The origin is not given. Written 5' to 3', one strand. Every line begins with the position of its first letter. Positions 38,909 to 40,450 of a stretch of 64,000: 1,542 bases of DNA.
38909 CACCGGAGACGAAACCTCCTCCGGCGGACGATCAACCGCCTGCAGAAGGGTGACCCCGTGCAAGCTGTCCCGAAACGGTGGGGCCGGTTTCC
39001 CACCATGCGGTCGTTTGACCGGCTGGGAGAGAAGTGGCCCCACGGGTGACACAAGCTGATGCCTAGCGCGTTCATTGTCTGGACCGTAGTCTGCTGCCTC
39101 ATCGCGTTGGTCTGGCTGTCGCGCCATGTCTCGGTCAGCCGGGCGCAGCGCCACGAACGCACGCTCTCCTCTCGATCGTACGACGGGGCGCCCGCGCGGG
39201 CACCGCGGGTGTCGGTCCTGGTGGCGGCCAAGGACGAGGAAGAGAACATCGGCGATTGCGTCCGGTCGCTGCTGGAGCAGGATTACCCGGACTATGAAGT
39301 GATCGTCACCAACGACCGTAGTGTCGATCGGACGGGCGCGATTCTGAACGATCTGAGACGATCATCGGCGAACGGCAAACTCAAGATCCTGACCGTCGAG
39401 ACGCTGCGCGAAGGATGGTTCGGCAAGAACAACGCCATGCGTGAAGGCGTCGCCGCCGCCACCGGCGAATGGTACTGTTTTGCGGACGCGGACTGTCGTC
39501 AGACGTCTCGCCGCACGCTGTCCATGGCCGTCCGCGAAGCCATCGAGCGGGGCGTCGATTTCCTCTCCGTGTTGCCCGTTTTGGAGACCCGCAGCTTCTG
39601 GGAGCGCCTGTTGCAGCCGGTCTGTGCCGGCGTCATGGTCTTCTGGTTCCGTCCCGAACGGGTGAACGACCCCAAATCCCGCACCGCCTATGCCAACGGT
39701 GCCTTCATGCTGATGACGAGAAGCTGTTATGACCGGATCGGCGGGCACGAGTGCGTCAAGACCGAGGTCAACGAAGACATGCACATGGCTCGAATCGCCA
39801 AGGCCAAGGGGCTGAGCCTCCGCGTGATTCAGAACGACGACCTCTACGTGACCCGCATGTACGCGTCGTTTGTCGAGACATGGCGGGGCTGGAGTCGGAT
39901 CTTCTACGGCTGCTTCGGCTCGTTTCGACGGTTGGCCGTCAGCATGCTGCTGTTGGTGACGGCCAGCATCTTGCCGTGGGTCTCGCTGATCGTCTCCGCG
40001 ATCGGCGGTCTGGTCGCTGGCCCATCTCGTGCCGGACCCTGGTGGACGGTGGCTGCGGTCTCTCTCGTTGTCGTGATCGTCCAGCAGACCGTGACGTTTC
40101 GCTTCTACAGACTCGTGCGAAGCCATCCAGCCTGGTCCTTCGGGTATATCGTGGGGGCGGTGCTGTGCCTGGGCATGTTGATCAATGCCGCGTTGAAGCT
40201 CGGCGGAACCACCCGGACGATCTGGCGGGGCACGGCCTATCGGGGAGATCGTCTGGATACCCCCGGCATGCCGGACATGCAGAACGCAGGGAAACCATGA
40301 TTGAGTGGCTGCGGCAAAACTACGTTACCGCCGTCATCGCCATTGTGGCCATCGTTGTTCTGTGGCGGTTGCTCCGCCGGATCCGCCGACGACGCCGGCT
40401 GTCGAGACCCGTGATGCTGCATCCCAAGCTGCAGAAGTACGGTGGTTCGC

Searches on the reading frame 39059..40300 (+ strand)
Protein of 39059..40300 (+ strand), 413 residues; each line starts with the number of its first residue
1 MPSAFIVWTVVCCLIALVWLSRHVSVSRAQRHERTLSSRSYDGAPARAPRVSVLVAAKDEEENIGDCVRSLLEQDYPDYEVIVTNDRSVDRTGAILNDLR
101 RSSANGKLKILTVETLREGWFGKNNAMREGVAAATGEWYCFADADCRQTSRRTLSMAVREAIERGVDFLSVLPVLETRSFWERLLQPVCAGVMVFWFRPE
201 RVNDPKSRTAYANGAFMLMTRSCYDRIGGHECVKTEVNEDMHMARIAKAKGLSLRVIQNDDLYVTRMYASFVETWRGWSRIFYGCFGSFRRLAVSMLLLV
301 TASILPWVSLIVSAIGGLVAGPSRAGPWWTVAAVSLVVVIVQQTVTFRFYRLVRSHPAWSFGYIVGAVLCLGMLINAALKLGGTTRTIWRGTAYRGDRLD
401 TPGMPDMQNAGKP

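Call 72: search_protein_families(library=ncbifam, proteins=[window:39059-40300:+], max_evalue=1e-8)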
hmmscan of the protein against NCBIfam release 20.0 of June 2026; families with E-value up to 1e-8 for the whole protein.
window:39059-40300:+ (413 aa): 8 families
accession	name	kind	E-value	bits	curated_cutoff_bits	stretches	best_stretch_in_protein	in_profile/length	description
TIGR03469.1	HpnB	hypoth_equivalog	4.5e-48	164.2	379.25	1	11-394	4-384/386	hopene-associated glycosyltransferase HpnB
NF045692.1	OglycostaseCruG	equivalog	8.2e-33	113.9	600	1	15-343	12-335/386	2'-O-glycosyltransferase CruG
TIGR03937.1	PgaC_IcaA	equivalog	6.6e-16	58.3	422.3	1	13-146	10-136/407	poly-beta-1,6-N-acetyl-D-glucosamine synthase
TIGR03472.1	HpnI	equivalog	1.1e-12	47.5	310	1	10-350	6-325/373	bacteriohopanetetrol glucosamine biosynthesis glycosyltransferase HpnI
TIGR04283.1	glyco_like_mftF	equivalog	7.4e-11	42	182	1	51-259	1-180/221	TIGR04283 family arsenosugar biosynthesis glycosyltransferase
NF050050.1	ProtGlycPglI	equivalog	5.3e-10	39.2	500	1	49-148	2-96/306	GalNAc(5)-diNAcBac-PP-undecaprenol beta-1,3-glucosyltransferase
TIGR03965.1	mycofact_glyco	equivalog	4e-09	35.9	280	1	44-255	70-271/467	mycofactocin biosynthesis glycosyltransferase MftF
NF007482.0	PRK10073.1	equivalog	4.3e-09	35.8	423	1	48-147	5-97/334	glycosyltransferase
